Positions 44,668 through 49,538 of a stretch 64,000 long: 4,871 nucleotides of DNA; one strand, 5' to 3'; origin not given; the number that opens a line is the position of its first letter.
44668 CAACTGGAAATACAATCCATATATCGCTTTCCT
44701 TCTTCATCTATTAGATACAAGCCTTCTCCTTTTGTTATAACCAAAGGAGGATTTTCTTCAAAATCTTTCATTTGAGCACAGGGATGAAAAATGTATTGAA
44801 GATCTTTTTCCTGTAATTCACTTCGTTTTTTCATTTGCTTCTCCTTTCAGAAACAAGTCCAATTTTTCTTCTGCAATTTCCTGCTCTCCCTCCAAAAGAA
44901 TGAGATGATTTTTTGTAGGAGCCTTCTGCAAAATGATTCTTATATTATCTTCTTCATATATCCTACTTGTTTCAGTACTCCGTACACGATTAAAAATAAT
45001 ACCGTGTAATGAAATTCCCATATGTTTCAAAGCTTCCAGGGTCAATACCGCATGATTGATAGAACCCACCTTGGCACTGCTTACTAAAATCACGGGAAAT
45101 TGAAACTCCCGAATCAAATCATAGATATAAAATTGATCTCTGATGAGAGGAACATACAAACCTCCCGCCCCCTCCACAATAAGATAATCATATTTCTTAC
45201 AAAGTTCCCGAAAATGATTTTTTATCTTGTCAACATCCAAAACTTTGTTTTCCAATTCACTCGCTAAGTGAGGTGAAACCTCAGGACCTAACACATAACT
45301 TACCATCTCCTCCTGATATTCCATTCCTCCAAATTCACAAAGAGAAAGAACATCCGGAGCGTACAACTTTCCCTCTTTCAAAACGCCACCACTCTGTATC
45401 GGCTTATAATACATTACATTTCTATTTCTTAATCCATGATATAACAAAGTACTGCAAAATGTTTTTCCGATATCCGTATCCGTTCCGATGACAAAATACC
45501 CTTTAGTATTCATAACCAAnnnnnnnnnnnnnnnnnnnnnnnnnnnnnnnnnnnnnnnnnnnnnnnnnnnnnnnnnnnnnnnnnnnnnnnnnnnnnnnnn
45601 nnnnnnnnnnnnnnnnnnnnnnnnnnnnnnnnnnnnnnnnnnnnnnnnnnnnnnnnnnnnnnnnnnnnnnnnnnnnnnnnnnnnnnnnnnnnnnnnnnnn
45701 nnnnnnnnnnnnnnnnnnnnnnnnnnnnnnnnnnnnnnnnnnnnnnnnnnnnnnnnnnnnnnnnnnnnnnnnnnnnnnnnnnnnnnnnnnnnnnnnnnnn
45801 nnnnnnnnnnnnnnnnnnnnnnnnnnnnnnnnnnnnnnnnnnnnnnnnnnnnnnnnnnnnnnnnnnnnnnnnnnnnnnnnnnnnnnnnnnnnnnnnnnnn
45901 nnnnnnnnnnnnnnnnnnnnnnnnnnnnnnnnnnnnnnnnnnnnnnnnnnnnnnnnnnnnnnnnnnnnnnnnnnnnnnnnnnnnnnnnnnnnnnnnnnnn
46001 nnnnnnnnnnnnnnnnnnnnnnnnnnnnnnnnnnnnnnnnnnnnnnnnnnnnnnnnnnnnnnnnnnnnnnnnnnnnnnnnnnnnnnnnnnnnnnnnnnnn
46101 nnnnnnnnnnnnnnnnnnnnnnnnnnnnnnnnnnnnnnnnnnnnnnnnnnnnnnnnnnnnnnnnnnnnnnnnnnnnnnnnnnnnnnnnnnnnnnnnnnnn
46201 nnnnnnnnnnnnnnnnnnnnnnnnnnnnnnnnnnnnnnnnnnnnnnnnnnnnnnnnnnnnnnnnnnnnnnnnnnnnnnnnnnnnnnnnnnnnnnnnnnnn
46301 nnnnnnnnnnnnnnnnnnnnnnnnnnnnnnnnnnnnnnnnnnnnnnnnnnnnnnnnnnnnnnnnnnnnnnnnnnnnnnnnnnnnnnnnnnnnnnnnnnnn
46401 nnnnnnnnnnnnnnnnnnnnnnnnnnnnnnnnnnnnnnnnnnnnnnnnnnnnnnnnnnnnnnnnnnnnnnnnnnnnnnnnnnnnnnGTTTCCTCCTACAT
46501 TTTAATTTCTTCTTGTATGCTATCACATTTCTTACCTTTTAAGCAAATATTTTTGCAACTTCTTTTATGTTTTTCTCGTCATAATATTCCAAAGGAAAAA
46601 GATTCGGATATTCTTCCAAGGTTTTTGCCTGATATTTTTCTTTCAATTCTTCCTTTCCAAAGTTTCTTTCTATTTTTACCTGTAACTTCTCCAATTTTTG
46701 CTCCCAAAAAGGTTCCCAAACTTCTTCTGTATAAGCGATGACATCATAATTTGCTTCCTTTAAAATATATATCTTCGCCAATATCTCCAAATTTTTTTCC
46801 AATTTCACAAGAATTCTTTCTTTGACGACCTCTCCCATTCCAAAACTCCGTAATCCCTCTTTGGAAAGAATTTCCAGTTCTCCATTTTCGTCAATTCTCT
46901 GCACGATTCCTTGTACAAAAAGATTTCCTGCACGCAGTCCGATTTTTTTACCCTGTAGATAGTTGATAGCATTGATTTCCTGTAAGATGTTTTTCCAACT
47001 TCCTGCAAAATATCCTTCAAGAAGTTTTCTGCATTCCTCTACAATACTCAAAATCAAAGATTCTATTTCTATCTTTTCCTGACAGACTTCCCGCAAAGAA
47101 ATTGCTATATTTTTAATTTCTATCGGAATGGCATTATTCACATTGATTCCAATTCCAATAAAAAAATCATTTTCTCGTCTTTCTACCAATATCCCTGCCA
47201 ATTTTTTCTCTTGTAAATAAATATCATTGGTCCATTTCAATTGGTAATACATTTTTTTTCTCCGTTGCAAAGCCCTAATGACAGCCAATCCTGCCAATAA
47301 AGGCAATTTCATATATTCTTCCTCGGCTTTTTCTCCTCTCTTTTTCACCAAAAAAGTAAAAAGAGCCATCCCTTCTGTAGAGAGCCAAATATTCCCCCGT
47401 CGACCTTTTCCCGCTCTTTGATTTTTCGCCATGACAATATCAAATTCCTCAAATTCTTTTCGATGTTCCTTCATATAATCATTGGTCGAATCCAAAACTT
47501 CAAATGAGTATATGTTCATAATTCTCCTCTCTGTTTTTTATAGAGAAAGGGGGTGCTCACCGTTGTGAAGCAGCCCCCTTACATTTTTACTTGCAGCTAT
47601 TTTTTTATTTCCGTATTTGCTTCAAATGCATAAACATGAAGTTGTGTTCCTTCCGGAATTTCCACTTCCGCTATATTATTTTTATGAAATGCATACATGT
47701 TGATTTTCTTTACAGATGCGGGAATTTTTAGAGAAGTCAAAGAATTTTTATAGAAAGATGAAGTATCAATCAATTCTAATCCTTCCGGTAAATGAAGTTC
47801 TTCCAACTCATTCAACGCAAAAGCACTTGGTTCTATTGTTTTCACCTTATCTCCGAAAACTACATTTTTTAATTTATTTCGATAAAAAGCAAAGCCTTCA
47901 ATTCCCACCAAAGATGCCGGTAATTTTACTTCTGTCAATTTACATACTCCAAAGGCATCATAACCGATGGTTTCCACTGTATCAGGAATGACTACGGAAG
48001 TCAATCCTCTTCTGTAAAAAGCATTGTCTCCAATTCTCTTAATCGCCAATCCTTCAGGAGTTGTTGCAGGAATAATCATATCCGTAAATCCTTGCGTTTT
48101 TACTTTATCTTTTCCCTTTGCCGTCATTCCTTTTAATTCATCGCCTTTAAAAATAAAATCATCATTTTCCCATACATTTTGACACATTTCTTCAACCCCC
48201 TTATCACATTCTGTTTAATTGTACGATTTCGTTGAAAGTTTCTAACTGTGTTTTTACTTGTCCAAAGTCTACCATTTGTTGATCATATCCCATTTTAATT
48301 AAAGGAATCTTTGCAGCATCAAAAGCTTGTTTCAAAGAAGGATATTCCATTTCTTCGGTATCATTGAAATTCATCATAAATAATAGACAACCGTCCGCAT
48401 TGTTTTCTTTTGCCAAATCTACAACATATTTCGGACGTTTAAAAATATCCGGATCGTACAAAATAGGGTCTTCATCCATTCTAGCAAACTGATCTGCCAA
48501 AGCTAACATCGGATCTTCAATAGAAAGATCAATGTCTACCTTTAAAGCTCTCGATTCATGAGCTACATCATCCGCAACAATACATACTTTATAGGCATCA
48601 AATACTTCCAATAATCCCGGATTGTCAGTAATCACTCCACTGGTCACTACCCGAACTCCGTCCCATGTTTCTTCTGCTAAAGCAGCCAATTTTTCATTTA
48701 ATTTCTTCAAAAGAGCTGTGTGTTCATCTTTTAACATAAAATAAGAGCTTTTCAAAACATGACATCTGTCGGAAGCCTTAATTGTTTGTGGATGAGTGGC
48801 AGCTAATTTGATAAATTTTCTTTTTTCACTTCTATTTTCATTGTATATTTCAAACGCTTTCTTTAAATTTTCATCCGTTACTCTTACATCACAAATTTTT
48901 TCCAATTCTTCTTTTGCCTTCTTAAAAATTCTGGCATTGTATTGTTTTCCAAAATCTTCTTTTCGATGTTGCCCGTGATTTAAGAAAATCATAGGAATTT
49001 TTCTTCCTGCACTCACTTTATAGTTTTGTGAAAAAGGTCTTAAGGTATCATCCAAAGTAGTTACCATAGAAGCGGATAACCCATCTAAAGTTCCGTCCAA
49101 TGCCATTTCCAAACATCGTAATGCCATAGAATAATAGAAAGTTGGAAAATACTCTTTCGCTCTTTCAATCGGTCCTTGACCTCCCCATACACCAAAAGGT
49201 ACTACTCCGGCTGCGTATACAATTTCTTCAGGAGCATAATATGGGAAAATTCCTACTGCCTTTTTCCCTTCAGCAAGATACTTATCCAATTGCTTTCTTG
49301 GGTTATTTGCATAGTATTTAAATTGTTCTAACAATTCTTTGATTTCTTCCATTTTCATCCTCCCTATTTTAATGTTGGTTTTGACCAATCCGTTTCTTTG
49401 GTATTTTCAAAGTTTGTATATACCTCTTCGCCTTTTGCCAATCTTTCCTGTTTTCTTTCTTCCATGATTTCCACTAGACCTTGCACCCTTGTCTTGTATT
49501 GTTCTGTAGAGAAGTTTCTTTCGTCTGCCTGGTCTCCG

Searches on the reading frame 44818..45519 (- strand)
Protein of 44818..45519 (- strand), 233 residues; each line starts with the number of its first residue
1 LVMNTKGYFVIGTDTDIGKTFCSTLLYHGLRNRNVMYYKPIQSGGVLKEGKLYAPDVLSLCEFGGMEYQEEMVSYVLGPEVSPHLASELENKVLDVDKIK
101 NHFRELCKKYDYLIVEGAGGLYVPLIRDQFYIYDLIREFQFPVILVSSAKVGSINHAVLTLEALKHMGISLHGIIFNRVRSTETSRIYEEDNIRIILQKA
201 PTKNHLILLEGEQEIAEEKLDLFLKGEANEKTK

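Call 4: search_protein_families(library=pfam, proteins=[window:44818-45519:-], max_evalue=0.01)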
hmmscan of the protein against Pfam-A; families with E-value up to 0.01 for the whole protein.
window:44818-45519:- (233 aa): 2 families
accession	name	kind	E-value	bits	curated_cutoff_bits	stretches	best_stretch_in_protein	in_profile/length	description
PF13500.12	AAA_26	-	4.4e-40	138.1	27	1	6-200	1-180/198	AAA domain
PF01656.29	CbiA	-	0.00044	20.6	25.4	1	9-195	2-99/125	CobQ/CobB/MinD/ParA nucleotide binding domain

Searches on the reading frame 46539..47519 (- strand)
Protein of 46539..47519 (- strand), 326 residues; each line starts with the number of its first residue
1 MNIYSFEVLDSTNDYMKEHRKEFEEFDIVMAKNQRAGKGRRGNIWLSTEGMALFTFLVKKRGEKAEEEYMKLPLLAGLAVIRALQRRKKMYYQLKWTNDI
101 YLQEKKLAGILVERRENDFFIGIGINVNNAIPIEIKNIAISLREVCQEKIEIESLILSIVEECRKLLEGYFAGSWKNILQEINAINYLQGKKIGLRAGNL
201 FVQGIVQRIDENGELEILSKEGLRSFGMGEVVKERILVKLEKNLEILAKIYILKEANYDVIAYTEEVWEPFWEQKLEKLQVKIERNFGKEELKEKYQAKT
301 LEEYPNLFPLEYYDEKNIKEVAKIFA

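Call 4: search_protein_families(library=pfam, proteins=[window:46539-47519:-], max_evalue=0.01)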
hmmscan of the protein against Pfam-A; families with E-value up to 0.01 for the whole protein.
window:46539-47519:- (326 aa): 2 families
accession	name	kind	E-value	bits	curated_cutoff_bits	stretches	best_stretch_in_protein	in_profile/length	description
PF03099.24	BPL_LplA_LipB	-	1.5e-21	77.1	21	1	6-125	2-128/133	Biotin/lipoate A/B protein ligase family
PF21948.1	LplA-B_cat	-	0.0072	16.7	27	0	49-131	72-150/200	Lipoyl protein ligase A/B catalytic domain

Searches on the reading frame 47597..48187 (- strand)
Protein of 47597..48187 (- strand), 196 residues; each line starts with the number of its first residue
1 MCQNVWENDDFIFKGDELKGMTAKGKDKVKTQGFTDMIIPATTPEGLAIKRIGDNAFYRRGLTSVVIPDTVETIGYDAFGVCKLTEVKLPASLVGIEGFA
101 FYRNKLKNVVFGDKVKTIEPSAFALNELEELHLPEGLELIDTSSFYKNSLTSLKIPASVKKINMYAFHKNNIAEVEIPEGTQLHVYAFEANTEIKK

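Call 4: search_protein_families(library=pfam, proteins=[window:47597-48187:-], max_evalue=0.01)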
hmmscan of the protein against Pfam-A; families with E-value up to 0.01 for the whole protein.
window:47597-48187:- (196 aa): 1 family
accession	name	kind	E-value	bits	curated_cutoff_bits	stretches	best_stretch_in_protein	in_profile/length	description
PF13306.12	LRR_5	-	5.8e-44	149.5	27.7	2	50-172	1-126/127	BspA type Leucine rich repeat region (6 copies)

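Call 9: search_protein_families(library=ncbifam, proteins=[window:47597-48187:-], max_evalue=0.01)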
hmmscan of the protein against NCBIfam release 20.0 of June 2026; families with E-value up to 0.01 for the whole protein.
window:47597-48187:- (196 aa): 2 families
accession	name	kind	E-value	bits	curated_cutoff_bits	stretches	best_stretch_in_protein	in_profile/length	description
NF047961.1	adhesin_HupY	equivalog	7.8e-22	77.2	1250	2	62-191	188-321/978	leucine-rich repeat adhesin HupY/LrrG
NF045861.1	glide_Gli349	exception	5e-09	33.4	1750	2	106-173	2679-2747/3169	gliding machinery surface structure protein Gli349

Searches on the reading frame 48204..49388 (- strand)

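Call 4: search_protein_families(library=pfam, proteins=[window:48204-49388:-], max_evalue=0.01)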
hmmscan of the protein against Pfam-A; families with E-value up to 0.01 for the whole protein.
window:48204-49388:- (394 aa): 1 family
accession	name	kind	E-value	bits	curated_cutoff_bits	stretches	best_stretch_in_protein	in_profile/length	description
PF06050.19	HGD-D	-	1.7e-70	238.7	28.4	1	50-388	2-341/342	2-hydroxyglutaryl-CoA dehydratase, D-component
